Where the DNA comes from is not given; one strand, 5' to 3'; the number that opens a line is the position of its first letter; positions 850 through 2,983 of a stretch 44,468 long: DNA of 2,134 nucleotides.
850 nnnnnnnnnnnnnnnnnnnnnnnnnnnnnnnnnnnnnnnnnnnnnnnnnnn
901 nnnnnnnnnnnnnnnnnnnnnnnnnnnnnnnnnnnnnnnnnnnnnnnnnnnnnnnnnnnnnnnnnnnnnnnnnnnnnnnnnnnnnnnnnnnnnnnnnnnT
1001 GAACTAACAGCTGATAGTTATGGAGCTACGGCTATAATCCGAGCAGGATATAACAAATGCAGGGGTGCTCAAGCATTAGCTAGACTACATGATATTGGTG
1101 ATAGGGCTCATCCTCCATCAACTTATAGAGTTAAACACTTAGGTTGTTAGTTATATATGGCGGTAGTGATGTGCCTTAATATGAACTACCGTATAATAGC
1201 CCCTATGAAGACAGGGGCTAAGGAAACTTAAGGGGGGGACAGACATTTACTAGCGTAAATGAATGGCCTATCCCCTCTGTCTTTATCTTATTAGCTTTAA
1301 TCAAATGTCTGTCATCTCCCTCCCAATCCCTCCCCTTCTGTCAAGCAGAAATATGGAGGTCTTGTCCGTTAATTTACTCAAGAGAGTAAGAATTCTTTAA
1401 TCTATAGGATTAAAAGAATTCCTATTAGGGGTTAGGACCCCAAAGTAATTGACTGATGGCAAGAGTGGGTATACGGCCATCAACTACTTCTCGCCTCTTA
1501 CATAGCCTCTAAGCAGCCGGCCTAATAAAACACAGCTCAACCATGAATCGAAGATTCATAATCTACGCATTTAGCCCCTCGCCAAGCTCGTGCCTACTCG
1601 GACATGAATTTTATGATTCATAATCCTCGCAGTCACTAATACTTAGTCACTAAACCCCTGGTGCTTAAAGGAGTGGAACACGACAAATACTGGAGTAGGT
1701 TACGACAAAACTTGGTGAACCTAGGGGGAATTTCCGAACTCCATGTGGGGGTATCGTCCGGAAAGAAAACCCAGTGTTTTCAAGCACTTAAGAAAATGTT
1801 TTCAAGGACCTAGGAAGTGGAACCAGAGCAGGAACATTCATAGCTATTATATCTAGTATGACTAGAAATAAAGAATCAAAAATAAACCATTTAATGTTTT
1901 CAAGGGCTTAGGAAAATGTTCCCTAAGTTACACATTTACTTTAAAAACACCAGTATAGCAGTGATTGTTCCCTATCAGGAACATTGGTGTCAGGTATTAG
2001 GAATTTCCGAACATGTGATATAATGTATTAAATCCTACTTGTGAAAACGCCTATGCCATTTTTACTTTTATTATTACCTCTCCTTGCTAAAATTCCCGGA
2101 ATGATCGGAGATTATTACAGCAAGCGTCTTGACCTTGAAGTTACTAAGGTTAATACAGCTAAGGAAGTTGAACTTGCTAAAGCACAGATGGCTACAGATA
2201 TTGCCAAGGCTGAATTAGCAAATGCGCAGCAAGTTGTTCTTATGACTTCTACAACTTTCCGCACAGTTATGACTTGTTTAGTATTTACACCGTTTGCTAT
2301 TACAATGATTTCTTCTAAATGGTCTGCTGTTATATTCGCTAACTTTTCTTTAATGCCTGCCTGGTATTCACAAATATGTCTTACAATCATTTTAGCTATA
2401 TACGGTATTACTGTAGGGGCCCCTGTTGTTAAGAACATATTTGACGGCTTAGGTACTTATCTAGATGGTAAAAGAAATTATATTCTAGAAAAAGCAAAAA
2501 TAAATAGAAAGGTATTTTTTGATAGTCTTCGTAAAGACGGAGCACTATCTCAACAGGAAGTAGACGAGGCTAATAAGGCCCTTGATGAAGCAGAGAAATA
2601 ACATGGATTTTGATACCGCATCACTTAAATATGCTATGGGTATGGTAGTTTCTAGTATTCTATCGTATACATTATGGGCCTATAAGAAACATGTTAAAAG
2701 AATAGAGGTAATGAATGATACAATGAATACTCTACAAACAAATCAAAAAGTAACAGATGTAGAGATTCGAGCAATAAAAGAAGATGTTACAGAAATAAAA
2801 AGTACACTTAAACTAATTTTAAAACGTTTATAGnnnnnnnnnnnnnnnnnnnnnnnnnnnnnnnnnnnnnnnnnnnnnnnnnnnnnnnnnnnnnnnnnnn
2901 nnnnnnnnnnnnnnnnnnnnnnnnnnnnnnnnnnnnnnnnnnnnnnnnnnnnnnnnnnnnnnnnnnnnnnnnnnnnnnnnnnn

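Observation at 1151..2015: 0.87-kb ORF-free, GC-elevated, hairpin-dense region: candidate large structured RNA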

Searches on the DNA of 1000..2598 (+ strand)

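Call 5: search_rna_families(source=window, start=1000, end=2200, threshold=evalue, max_evalue=10, show_alignments=3)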
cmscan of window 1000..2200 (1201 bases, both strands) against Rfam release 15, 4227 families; matches with E-value up to 10: 6.
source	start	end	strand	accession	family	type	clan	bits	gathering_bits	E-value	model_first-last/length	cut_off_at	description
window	1856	1933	+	RF00376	HIV_GSL3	Cis-reg;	-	18.9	42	2.4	1-84/84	no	HIV gag stem loop 3 (GSL3)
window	1937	1996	+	RF00753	mir-503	Gene; miRNA;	-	18.3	54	0.84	1-71/71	no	mir-503 microRNA precursor family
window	1384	1426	-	RF03494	mir-4680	Gene; miRNA;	-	17.1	78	6.9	1-69/69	no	mir-4680 microRNA precursor family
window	1564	1657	-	RF02770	Ysr224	Gene; sRNA;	-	15.9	70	1.7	1-107/107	no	Yersinia sRNA 224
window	1874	1957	-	RF01509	Afu_300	Gene; snRNA; snoRNA; CD-box;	-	15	40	6.8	1-91/91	no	A. fumigatus snoRNA Afu_300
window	1773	1798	+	RF01072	TMV_UPD-PK3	Cis-reg;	-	12.7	34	4.6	1-31/31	no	Pseudoknot of upstream pseudoknot domain (UPD) of the 3'UTR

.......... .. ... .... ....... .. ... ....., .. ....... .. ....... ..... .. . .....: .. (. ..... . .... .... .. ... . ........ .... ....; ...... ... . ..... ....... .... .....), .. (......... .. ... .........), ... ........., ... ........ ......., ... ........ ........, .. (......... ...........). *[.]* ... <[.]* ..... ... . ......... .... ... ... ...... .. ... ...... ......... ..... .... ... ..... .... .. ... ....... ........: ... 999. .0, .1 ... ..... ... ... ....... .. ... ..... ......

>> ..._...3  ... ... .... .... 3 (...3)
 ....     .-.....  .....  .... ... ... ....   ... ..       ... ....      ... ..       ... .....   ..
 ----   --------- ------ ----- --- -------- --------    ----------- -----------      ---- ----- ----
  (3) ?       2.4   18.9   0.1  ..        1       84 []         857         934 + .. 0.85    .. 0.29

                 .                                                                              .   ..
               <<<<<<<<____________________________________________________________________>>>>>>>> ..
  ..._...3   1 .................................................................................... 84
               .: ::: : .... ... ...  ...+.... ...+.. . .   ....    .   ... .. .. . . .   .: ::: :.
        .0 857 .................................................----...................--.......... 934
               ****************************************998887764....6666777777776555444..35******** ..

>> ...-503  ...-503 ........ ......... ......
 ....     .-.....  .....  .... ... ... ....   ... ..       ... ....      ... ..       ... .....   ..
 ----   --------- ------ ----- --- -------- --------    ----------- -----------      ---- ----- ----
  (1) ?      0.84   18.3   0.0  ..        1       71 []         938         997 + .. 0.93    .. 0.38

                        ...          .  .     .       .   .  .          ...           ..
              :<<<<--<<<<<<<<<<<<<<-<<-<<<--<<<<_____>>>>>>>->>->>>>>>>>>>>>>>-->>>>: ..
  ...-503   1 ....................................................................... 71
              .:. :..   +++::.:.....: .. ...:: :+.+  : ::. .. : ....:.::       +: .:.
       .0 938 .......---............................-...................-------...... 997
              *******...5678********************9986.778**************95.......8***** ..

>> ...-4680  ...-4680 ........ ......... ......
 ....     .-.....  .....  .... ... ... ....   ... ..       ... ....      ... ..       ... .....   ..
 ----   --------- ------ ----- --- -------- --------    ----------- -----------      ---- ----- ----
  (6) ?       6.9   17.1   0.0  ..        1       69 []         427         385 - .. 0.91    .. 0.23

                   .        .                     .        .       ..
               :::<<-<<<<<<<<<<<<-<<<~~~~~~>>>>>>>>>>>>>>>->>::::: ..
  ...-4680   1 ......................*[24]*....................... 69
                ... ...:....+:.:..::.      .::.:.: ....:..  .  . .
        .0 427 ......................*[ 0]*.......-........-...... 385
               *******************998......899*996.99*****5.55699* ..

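Call 8: search_dna_similar(query=window:1000-2200:+, collection=phages, mode=distant, max_rows=30)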
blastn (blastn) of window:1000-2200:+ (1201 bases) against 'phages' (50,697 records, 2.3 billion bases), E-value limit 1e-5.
No match.

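Call 72: search_rna_families(sources=[L197, L193, L194, L195, L196, L199, L002, L004, L006, L012, L013, L014], threshold=gathering)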
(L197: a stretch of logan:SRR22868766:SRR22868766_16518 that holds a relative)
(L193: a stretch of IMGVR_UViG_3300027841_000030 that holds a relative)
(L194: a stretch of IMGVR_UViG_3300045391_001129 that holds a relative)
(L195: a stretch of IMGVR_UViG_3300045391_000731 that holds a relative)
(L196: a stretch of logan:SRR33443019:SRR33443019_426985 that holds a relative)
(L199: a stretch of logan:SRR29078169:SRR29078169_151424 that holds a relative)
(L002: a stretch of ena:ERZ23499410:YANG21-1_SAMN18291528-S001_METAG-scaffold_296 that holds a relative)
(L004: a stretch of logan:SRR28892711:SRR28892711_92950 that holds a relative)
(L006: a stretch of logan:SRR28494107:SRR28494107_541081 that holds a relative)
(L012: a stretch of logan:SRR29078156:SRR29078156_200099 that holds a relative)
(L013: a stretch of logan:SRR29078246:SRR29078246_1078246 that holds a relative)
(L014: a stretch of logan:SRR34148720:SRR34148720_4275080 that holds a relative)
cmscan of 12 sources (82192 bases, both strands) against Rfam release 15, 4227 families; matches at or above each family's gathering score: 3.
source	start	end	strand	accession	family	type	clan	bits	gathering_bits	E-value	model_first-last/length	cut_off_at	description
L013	771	844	+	RF00005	tRNA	Gene; tRNA;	CL00001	58.3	29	6.6e-10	1-71/71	no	tRNA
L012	1468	1504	+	RF03085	abiF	Gene; sRNA;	-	45.5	37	4.6e-05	1-37/37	no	abiF RNA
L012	1573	1679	+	RF00005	tRNA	Gene; tRNA;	CL00001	40.9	29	4e-05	1-71/71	no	tRNA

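Call 87: search_rna_families(sources=[L014, L004, L199, L196, L013, L012, L002], threshold=evalue, max_evalue=5)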
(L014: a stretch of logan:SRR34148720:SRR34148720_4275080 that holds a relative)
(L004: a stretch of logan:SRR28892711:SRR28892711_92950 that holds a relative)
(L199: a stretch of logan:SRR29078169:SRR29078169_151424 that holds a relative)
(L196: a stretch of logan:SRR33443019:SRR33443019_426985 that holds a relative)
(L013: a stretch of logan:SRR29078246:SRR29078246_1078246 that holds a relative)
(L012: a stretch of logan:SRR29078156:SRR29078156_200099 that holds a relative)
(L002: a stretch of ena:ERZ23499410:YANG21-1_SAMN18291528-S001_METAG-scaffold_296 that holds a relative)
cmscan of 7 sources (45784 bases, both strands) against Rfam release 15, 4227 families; matches with E-value up to 5: 9.
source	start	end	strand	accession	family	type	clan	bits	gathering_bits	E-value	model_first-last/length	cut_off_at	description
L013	771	844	+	RF00005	tRNA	Gene; tRNA;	CL00001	58.3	29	3.7e-10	1-71/71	no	tRNA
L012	1468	1504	+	RF03085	abiF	Gene; sRNA;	-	45.5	37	2.6e-05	1-37/37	no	abiF RNA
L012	1573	1679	+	RF00005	tRNA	Gene; tRNA;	CL00001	40.9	29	2.2e-05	1-71/71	no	tRNA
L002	10180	10275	+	RF00474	snosnR57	Gene; snRNA; snoRNA; CD-box;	-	31.5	50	0.4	1-95/95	no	Small nucleolar RNA snR57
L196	1373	1456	+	RF00267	snoR64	Gene; snRNA; snoRNA; CD-box;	-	24.8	45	2.4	1-94/94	no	Small nucleolar RNA R64/Z200 family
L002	8364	8452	+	RF00205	snoR41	Gene; snRNA; snoRNA; CD-box;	CL00068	24.6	40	4.7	1-97/97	no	Small nucleolar RNA R41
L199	219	303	+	RF01509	Afu_300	Gene; snRNA; snoRNA; CD-box;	-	23.6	40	2.4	1-91/91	no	A. fumigatus snoRNA Afu_300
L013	771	845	-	RF04354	Plastid-ycf2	Cis-reg;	-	22.5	65.7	2.9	1-75/75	no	Plastid-ycf2 5UTR RNA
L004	5433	5502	-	RF00712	mir-460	Gene; miRNA;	-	20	52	3.2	1-77/77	no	mir-460 microRNA precursor family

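Call 92: build_rna_model(alignment_id=A8)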
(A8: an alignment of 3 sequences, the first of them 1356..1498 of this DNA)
Model R1 built from alignment A8 (3 sequences, 145 columns); structure: RNAalifold consensus.
model positions 141; base pairs 38; branch points 3; effective number of sequences 0.99; information 0.59 bits per position. Calibrated on 0.2 Mb of random sequence (short: E-values are rough).
structure used (alignment columns):
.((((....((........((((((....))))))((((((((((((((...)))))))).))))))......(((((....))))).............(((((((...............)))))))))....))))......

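Call 93: search_with_rna_model(model_id=R1, sources=[window, L002, L004, L006, L012, L013, L014, L196, L199, L198, L193, L194, L195, L197, L015], max_evalue=1, make_alignment=true, show_alignments=0)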
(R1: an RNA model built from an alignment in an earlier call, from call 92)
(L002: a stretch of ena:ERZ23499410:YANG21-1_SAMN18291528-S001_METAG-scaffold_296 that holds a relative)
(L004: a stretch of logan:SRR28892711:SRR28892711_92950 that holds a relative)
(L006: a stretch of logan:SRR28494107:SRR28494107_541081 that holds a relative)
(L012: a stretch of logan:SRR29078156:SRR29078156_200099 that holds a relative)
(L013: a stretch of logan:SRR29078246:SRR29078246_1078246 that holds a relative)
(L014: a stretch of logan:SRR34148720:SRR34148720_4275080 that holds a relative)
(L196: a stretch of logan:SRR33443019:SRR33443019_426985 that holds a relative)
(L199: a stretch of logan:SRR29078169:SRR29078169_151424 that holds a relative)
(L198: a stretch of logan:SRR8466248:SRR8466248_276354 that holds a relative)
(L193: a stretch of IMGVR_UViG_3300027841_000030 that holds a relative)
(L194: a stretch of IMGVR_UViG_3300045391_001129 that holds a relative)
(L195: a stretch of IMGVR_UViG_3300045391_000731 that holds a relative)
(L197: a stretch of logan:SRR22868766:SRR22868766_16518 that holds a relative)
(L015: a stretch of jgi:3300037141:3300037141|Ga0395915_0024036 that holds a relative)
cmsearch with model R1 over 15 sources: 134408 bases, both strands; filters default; matches with E-value up to 1: 3.
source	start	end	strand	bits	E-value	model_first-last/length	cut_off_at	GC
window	1356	1496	+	170.7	7.9e-51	1-141/141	no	0.4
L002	4459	4599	+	139.6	3.8e-41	1-141/141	no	0.41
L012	4541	4669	+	26.6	6.8e-06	1-141/141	no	0.43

Alignment A9: 3 matches aligned to the model, 147 columns, each read 5' to 3' on its own strand. Consensus structure (alignment columns), stored with it:
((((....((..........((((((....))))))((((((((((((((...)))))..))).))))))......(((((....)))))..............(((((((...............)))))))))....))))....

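Call 94: search_with_rna_model(model_id=R1, sources=[L004, L006, L013, L014, L196, L199, L012, L198], max_evalue=10, filters=off)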
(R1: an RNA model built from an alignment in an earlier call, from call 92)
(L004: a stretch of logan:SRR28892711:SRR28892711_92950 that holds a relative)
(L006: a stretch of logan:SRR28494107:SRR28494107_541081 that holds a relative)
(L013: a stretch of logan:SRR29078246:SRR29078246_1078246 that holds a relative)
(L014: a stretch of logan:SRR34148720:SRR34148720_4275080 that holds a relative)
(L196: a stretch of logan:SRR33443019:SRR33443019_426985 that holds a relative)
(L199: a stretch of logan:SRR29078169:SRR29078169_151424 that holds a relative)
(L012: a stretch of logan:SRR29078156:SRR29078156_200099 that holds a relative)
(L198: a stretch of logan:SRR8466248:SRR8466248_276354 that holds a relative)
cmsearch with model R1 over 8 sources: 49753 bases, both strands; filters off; matches with E-value up to 10: 28.
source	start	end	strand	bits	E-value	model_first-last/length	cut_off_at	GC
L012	4541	4669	+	26.6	2.5e-06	1-141/141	no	0.43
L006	9163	9282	+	15.8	0.0059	1-141/141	no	0.35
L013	4461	4592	+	13.2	0.037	1-141/141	no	0.43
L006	6503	6621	-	9.2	0.65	1-141/141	no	0.32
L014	4417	4440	-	8.7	0.93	1-141/141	no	0.42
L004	423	570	+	7.8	1.8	1-141/141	no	0.47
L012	293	382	+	7.7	2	1-141/141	no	0.3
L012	4822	4841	+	7.5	2.3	41-60/141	no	0.1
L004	211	345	-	7.1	3.1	1-141/141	no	0.37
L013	1817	1960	+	7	3.3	1-141/141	no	0.38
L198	1527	1634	+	6.8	3.6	1-141/141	no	0.32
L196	1959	2067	+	6.8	3.7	1-141/141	no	0.5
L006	497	524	-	6.8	3.8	37-64/141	no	0.07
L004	4783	4818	-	6.7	4.1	1-141/141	no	0.39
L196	1916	1938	+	6.5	4.7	1-141/141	no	0.43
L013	631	660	-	6.4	4.8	1-141/141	no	0.43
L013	4381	4427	-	6.3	5.2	1-141/141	no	0.47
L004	372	401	-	6.3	5.3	1-141/141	no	0.5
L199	3404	3477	+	6.3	5.4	1-141/141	no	0.39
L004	5960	5987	-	6.1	6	37-64/141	no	0.43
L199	3104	3137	-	6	6.6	1-141/141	no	0.38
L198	105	119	+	6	6.6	1-141/141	no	0.6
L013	2844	2987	-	6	6.7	1-141/141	no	0.32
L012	784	908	-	5.9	7.3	1-141/141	no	0.3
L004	4328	4434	+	5.8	7.6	1-141/141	no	0.36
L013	2928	3026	+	5.6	8.8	1-141/141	no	0.3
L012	773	803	+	5.5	9.3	1-141/141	no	0.23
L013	4415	4431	+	5.5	9.3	1-141/141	no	0.65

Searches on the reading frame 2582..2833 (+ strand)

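Call 17: search_protein_families(library=pfam, proteins=[window:2582-2833:+], max_evalue=0.01)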
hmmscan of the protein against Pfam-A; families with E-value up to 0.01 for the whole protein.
window:2582-2833:+ (83 aa): 1 family
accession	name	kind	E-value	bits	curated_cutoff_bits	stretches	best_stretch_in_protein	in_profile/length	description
PF07889.17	DUF1664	-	0.0026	18.2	34.6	1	6-79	37-106/124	Protein of unknown function (DUF1664)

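Call 18: search_protein_families(library=phrogs, proteins=[window:2582-2833:+], max_evalue=0.001)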
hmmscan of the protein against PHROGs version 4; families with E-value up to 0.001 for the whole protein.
window:2582-2833:+ (83 aa): 0 families
